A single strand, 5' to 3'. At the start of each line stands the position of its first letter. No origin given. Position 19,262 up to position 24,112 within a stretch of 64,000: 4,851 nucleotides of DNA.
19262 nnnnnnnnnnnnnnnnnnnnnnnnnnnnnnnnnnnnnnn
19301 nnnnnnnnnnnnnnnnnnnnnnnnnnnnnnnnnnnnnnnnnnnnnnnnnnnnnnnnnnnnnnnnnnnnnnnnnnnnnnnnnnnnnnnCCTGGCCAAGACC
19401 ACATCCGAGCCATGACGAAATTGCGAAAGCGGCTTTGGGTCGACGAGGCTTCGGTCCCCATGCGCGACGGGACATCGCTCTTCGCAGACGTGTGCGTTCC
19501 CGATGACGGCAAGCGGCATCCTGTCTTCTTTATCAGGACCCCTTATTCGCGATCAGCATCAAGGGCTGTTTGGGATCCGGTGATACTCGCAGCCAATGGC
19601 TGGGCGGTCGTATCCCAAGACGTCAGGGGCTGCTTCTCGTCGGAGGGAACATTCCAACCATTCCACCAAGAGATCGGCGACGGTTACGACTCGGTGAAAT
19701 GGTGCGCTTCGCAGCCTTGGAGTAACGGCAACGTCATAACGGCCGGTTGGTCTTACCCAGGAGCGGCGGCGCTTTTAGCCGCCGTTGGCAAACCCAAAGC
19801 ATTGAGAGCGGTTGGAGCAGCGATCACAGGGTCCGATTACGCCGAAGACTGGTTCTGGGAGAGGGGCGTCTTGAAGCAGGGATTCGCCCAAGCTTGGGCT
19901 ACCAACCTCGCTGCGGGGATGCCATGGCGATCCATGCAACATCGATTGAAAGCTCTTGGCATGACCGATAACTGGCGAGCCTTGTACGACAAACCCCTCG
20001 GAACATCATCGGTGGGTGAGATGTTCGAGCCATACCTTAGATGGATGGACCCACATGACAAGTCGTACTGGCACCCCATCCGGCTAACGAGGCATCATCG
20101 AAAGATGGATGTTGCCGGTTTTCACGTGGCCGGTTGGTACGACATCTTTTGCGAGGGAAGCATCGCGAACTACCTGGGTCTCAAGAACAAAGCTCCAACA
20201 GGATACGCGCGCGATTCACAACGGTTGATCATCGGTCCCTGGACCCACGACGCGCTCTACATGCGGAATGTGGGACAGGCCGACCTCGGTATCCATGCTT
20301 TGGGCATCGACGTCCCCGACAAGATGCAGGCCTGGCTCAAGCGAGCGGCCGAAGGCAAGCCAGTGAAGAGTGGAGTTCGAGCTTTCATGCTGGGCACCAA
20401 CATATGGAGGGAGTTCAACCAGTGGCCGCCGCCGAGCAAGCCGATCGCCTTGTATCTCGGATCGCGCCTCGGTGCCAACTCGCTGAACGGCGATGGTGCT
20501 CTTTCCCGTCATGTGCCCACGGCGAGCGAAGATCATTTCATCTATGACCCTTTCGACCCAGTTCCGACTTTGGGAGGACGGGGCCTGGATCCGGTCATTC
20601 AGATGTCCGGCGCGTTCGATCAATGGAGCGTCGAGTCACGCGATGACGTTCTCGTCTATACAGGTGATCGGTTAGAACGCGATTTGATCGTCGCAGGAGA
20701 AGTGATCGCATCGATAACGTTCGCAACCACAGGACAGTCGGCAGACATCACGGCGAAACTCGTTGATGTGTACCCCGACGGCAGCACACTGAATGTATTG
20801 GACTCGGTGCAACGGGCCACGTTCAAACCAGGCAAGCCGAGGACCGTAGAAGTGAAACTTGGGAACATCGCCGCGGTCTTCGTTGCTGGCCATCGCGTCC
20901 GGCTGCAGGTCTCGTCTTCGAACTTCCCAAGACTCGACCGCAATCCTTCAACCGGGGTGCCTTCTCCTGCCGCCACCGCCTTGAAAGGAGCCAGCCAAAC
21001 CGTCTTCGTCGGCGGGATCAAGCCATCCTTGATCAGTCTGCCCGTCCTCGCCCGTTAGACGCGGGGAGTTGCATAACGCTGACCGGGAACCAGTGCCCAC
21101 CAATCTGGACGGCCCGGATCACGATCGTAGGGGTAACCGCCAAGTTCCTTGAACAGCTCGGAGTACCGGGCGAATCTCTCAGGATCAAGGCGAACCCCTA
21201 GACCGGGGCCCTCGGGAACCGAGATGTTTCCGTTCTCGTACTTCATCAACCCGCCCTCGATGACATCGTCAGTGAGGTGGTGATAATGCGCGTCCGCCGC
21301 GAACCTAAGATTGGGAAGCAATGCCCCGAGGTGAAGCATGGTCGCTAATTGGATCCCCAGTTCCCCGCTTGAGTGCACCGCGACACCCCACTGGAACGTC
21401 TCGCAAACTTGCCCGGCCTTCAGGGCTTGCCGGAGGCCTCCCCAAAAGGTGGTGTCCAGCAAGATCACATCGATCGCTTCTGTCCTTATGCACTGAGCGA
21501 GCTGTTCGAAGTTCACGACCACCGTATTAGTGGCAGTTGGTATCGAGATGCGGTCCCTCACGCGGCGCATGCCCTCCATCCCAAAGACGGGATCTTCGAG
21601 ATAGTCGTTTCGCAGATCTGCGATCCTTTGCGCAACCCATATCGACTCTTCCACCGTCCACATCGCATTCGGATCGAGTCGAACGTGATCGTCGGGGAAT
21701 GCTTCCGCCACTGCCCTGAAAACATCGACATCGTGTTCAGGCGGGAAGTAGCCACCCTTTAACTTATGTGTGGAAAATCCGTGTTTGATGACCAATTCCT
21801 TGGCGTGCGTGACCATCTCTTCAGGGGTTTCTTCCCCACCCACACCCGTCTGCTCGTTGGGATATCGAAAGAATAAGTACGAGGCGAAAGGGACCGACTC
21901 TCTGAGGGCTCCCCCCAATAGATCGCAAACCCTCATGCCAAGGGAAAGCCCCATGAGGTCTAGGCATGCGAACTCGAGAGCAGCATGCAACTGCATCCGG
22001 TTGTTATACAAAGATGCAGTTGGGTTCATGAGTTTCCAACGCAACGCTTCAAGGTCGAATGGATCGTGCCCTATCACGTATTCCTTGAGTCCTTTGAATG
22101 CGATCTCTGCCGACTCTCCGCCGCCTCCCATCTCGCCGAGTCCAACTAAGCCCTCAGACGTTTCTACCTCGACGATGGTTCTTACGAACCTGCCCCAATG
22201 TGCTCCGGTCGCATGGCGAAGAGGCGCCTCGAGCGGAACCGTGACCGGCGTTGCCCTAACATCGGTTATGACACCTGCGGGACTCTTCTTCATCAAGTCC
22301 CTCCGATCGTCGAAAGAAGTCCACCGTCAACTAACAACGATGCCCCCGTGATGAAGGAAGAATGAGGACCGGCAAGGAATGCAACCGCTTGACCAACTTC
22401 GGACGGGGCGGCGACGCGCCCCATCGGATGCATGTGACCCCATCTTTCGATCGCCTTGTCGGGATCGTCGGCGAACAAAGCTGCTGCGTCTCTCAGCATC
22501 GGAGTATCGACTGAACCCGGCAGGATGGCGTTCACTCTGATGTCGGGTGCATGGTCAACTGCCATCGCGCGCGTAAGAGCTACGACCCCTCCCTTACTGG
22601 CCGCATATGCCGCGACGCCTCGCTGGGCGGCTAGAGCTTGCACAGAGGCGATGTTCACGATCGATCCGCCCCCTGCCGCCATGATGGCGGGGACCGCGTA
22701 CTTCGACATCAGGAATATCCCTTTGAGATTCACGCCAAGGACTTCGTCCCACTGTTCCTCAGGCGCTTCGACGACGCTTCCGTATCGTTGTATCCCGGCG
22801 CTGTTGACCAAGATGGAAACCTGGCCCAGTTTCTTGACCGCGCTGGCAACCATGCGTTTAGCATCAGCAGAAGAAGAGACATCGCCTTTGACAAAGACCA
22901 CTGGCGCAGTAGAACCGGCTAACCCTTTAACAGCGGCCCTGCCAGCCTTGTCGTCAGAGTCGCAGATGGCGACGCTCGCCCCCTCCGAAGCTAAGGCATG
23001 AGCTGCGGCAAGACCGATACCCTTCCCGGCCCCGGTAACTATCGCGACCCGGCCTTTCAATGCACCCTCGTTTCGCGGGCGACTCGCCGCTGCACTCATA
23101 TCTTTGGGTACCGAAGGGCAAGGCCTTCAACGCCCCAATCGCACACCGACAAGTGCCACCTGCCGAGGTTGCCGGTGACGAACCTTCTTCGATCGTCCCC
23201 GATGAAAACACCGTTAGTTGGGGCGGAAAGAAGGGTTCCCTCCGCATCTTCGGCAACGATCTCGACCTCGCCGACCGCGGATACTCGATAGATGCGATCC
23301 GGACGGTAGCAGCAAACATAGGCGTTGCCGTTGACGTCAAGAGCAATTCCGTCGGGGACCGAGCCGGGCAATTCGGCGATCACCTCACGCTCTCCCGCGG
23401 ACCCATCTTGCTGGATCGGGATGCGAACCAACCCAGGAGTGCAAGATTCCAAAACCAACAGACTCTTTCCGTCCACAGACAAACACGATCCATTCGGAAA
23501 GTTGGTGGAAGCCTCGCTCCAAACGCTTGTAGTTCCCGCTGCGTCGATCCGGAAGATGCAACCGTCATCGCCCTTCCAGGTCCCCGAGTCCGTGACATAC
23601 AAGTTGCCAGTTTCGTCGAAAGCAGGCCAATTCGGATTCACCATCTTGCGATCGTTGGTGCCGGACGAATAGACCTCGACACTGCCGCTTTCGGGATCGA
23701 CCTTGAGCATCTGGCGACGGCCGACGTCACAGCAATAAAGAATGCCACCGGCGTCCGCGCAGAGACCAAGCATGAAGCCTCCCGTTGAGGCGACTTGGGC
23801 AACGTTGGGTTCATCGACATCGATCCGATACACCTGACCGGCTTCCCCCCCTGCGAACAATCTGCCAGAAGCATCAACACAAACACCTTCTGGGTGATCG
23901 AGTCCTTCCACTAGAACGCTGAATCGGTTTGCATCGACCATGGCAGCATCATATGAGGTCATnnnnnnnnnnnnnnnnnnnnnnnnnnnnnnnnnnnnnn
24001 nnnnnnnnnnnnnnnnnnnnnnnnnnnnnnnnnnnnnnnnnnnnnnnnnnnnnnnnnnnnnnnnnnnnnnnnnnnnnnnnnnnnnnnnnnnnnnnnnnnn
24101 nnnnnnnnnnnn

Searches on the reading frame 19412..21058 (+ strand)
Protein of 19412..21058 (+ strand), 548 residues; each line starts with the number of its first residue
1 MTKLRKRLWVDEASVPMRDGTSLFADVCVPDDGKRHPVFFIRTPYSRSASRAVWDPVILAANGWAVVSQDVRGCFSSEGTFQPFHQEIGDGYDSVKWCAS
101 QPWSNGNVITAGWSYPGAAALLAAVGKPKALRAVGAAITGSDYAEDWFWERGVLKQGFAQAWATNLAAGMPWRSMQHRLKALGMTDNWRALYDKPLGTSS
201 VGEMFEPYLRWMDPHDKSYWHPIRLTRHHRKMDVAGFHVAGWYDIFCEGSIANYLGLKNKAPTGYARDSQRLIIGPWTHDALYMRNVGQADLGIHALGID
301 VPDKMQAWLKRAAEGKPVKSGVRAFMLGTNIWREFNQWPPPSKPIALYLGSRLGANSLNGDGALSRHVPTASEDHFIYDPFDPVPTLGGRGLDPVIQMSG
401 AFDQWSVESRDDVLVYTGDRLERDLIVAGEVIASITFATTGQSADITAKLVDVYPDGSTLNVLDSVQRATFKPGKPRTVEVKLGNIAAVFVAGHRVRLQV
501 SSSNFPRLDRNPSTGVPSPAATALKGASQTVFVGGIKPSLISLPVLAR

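Call 7: search_protein_families(library=pfam, proteins=[window:19412-21058:+])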
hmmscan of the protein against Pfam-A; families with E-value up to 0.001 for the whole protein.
window:19412-21058:+ (548 aa): 2 families
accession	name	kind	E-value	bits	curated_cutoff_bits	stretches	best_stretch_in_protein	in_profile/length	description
PF02129.25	Peptidase_S15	-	9.1e-49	166.9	23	1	19-279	1-260/262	X-Pro dipeptidyl-peptidase (S15 family)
PF08530.16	PepX_C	-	9.8e-26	91.4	22.5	1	321-518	8-194/217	X-Pro dipeptidyl-peptidase C-terminal non-catalytic domain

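Call 13: find_encoding_contigs(protein=window:19412-21058:+, flank=10000, max_places=4)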
Protein window:19412-21058:+ (548 aa): 1 contig read that carries it; 1 place shown.
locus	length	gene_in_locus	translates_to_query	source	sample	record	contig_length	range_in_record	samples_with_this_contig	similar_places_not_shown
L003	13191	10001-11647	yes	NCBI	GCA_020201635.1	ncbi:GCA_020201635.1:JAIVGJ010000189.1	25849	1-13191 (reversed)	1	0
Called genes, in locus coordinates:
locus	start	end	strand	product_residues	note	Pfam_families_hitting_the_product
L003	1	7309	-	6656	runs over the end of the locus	PF07610:DUF1573 (faint), PF15780:ASH, PF22073:Cep192_D4 (weak), PF22544:HYDIN_VesB_CFA65-like_Ig, PF12371:TMEM131_like_N (weak)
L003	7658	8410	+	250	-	PF01209:Ubie_methyltran, PF13489:Methyltransf_23, PF13649:Methyltransf_25, PF13847:Methyltransf_31, PF08241:Methyltransf_11, PF08242:Methyltransf_12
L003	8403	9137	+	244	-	-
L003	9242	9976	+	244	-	PF00106:adh_short, PF13561:adh_short_C2, PF08659:KR (weak)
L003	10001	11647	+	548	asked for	PF02129:Peptidase_S15, PF08530:PepX_C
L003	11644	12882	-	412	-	PF02746:MR_MLE_N, PF13378:MR_MLE_C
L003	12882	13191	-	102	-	PF00106:adh_short, PF13561:adh_short_C2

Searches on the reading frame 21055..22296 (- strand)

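Call 7: search_protein_families(library=pfam, proteins=[window:21055-22296:-])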
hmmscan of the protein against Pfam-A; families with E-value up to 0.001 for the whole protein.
window:21055-22296:- (413 aa): 2 families
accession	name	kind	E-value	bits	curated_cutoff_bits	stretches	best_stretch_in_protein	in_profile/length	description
PF13378.12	MR_MLE_C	-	4.1e-55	187.3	29.4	1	160-373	1-218/219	Enolase C-terminal domain-like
PF02746.21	MR_MLE_N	-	6.6e-10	39.7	22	1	12-128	3-117/117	Mandelate racemase / muconate lactonizing enzyme, N-terminal domain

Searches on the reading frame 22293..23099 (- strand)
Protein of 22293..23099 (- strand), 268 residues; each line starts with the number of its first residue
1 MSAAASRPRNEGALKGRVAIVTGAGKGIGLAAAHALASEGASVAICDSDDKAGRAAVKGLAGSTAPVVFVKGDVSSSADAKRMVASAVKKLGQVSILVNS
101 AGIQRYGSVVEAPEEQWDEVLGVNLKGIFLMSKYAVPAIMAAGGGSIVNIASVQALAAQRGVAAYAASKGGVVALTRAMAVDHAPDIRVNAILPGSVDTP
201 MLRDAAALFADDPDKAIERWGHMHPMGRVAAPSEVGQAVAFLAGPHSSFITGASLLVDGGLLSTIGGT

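Call 7: search_protein_families(library=pfam, proteins=[window:22293-23099:-])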
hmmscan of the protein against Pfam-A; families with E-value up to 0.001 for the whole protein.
window:22293-23099:- (268 aa): 4 families
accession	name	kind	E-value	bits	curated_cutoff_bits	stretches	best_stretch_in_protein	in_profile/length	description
PF13561.12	adh_short_C2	-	1.2e-64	218.6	27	1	23-261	1-235/236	Enoyl-(Acyl carrier protein) reductase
PF00106.31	adh_short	-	5.5e-54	183.1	26.6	1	17-204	1-189/195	short chain dehydrogenase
PF08659.16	KR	-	4.9e-12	46.6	22.6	1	20-177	4-161/180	KR domain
PF01370.27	Epimerase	-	0.0009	19.2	20.9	0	20-177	2-154/240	NAD dependent epimerase/dehydratase family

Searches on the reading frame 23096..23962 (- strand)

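Call 7: search_protein_families(library=pfam, proteins=[window:23096-23962:-])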
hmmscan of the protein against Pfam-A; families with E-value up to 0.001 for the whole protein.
window:23096-23962:- (288 aa): 4 families
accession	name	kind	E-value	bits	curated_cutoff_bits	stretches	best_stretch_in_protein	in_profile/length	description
PF08450.18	SGL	-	2.5e-23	83.4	26.3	1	43-260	23-239/246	SMP-30/Gluconolactonase/LRE-like region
PF01436.27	NHL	-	7.1e-07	29.4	20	0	21-35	1-15/28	NHL repeat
PF20067.5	SSL_N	-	2.6e-05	24.4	18.9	0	20-47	19-46/46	Strictosidine synthase-like, N-terminal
PF06739.17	SBBP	-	0.00089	19.6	20.5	0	204-217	16-29/38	Beta-propeller repeat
